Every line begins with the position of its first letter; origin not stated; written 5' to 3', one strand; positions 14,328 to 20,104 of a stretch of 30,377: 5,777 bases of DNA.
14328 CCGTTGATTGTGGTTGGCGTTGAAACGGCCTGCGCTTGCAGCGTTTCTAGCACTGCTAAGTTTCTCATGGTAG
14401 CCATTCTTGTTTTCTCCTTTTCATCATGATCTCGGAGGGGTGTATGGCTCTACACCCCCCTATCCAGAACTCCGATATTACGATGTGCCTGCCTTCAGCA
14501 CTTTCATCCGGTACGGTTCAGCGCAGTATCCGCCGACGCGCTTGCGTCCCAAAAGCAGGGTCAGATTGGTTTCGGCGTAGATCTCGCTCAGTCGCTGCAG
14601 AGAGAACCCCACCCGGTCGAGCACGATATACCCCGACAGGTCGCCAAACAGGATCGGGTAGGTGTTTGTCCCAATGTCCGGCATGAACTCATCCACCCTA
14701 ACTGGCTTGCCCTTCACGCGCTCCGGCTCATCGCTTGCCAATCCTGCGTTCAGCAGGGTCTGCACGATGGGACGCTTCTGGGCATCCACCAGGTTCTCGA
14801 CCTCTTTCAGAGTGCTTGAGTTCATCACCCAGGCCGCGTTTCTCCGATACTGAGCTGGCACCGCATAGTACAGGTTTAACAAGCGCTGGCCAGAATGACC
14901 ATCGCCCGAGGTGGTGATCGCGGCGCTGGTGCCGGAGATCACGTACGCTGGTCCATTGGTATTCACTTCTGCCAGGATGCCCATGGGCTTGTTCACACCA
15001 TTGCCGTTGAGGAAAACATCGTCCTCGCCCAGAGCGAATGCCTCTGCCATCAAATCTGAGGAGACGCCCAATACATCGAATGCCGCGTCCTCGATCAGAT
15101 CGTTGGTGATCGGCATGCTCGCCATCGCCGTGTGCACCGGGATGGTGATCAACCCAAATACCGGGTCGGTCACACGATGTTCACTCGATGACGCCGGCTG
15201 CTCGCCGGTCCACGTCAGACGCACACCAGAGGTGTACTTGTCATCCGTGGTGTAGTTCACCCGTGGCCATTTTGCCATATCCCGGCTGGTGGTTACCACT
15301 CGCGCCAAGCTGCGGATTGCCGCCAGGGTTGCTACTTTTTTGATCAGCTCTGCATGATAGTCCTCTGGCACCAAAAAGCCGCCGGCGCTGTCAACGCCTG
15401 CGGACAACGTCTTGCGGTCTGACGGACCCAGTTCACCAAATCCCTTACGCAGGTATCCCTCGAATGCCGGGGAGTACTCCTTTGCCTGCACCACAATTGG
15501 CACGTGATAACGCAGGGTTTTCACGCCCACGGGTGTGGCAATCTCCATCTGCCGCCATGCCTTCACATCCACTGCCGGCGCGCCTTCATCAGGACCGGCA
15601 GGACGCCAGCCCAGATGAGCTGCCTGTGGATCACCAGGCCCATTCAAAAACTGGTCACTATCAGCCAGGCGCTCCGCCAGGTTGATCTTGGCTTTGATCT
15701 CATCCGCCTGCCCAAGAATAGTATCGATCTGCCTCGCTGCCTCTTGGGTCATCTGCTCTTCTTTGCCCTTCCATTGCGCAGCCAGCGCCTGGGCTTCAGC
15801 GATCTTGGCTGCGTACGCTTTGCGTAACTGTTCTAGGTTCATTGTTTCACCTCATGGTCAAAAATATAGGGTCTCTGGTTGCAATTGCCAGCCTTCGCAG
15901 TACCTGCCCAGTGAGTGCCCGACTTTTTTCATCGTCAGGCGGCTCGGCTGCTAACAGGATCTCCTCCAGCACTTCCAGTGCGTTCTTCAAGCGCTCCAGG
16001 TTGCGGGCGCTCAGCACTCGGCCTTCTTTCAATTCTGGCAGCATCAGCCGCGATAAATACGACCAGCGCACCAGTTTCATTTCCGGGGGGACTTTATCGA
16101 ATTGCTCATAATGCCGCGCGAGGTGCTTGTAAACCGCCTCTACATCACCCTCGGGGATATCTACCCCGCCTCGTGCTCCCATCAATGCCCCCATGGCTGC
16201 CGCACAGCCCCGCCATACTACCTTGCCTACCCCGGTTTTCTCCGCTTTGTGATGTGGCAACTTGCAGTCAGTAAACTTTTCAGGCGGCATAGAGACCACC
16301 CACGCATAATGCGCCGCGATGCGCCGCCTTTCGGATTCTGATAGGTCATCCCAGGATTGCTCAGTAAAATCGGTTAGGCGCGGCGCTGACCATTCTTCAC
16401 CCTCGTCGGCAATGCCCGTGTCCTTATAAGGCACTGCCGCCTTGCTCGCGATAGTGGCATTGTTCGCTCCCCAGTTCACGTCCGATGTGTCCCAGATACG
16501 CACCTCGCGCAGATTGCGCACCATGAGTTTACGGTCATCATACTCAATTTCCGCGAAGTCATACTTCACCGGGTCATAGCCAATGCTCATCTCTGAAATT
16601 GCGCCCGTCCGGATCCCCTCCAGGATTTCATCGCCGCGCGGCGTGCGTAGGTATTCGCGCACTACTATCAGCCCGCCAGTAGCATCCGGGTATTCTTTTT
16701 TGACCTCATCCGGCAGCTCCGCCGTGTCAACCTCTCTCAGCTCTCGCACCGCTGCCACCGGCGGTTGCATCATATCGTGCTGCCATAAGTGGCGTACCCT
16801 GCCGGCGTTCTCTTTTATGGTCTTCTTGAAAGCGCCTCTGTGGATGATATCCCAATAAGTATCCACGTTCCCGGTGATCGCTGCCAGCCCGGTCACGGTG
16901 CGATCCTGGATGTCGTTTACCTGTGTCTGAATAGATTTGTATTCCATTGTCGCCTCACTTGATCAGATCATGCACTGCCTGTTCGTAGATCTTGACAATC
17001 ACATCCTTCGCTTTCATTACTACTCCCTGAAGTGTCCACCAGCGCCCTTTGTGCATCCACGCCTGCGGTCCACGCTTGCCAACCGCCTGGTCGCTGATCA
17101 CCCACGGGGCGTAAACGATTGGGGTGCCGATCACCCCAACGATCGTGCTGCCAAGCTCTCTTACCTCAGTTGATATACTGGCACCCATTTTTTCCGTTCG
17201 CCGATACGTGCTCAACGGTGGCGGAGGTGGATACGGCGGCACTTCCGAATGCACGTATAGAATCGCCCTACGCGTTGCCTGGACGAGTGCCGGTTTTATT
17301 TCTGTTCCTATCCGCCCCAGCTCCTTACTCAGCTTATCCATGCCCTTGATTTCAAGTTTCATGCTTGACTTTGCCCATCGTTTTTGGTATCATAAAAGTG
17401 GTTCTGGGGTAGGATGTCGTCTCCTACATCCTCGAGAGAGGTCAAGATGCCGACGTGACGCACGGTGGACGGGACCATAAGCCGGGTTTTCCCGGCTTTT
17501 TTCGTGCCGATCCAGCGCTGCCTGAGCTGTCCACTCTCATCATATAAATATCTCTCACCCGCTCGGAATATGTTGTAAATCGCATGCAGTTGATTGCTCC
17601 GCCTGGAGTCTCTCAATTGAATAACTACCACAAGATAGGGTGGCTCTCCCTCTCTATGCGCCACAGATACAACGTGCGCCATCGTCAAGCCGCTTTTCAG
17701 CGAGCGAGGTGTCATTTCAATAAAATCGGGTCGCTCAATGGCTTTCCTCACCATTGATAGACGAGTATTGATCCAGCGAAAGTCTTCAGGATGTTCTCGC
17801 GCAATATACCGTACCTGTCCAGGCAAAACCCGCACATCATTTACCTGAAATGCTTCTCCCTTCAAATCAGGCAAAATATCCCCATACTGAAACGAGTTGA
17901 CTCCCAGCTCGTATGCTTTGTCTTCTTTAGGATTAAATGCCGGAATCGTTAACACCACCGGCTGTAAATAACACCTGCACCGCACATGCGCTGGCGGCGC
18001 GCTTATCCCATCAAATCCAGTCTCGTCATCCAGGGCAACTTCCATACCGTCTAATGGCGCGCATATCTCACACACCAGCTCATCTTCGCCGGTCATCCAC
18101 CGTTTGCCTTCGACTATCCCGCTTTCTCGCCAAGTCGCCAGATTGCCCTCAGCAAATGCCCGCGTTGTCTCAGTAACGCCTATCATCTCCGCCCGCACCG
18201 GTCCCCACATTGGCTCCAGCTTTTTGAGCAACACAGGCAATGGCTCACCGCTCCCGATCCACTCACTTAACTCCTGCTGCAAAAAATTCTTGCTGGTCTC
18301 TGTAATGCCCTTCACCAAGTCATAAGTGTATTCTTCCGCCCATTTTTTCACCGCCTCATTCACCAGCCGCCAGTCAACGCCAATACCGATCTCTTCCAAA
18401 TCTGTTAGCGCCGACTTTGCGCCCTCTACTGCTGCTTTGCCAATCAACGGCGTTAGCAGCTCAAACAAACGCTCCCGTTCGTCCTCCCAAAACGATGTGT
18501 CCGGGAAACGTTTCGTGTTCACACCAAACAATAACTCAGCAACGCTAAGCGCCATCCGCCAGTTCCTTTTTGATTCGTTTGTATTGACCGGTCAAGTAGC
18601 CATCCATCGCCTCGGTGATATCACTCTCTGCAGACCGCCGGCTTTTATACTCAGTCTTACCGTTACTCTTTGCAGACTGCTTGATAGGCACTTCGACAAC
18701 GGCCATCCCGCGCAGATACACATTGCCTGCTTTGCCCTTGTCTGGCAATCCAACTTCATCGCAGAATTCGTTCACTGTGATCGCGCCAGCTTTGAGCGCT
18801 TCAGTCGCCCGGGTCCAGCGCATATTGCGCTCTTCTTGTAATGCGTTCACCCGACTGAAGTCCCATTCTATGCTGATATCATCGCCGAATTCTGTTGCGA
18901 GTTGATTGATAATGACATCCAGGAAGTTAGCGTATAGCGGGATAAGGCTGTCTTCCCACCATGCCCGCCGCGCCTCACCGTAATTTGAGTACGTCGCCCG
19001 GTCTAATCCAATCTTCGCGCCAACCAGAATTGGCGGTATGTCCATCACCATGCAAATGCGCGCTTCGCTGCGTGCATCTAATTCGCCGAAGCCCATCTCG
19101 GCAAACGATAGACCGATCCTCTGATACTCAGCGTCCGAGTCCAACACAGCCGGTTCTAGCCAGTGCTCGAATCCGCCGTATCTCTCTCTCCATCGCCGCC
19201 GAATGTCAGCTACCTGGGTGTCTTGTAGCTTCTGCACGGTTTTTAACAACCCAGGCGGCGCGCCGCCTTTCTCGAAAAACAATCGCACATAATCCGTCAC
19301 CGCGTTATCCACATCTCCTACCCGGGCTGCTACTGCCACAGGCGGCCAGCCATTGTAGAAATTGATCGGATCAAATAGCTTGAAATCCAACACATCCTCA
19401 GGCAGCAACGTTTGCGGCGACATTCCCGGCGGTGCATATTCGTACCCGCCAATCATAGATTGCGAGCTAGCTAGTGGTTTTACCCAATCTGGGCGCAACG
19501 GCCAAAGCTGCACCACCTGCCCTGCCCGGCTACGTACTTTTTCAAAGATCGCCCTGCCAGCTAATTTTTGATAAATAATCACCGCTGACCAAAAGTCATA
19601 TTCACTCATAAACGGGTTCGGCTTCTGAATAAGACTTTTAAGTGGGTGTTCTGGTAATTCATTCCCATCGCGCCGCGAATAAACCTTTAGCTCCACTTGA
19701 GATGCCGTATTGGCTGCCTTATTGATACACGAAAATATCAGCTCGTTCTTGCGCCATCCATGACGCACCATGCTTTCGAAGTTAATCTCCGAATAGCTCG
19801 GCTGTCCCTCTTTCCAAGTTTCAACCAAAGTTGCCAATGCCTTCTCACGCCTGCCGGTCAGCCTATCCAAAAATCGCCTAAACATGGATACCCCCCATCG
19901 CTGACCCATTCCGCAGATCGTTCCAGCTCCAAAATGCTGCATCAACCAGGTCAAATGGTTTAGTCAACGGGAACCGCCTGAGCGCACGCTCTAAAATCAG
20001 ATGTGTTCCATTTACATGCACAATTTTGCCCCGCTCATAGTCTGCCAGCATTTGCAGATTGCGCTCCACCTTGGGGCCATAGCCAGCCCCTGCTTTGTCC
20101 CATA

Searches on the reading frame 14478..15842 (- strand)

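Call 49: search_protein_families(library=pfam, proteins=[window:14478-15842:-], max_evalue=0.001)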
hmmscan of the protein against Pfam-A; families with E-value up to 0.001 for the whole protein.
window:14478-15842:- (454 aa): 1 family
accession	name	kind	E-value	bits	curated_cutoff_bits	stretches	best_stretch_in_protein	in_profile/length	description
PF05065.19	Phage_capsid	-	8e-57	193.2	24.2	1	154-450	1-279/280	Phage capsid family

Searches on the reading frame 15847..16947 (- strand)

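Call 49: search_protein_families(library=pfam, proteins=[window:15847-16947:-], max_evalue=0.001)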
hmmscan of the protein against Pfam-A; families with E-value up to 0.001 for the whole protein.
window:15847-16947:- (366 aa): 1 family
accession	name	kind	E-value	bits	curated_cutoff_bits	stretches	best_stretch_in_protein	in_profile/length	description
PF04586.22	Peptidase_S78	-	8.5e-15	55.7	21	1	6-168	3-153/165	Caudovirus prohead serine protease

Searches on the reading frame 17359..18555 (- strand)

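Call 49: search_protein_families(library=pfam, proteins=[window:17359-18555:-], max_evalue=0.001)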
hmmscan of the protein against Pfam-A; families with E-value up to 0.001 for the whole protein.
window:17359-18555:- (398 aa): 1 family
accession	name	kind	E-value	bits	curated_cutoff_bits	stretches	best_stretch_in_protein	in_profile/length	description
PF04233.19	Phage_Mu_F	-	1.7e-10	42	29.6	1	93-197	4-111/112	Phage Mu protein F like protein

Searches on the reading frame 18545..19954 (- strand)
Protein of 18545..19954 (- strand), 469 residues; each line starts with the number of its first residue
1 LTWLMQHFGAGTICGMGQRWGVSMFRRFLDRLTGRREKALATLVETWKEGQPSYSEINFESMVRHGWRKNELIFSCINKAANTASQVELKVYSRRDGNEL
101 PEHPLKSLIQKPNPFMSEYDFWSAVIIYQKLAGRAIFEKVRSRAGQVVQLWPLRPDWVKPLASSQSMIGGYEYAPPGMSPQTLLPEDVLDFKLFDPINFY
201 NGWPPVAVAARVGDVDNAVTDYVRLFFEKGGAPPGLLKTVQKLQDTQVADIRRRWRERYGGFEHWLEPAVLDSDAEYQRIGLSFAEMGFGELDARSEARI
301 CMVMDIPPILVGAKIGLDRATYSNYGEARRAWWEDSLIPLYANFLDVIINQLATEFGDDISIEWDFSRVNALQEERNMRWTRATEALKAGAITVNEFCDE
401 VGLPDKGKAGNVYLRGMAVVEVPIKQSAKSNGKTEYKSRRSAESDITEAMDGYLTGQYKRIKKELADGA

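Call 50: search_protein_families(library=pfam, proteins=[window:18545-19954:-], max_evalue=0.001)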
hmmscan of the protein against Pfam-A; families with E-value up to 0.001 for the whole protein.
window:18545-19954:- (469 aa): 1 family
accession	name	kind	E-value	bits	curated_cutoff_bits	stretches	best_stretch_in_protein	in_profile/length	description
PF04860.17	Phage_portal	-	2.1e-62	211.6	39.1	1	73-396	3-315/321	Phage portal protein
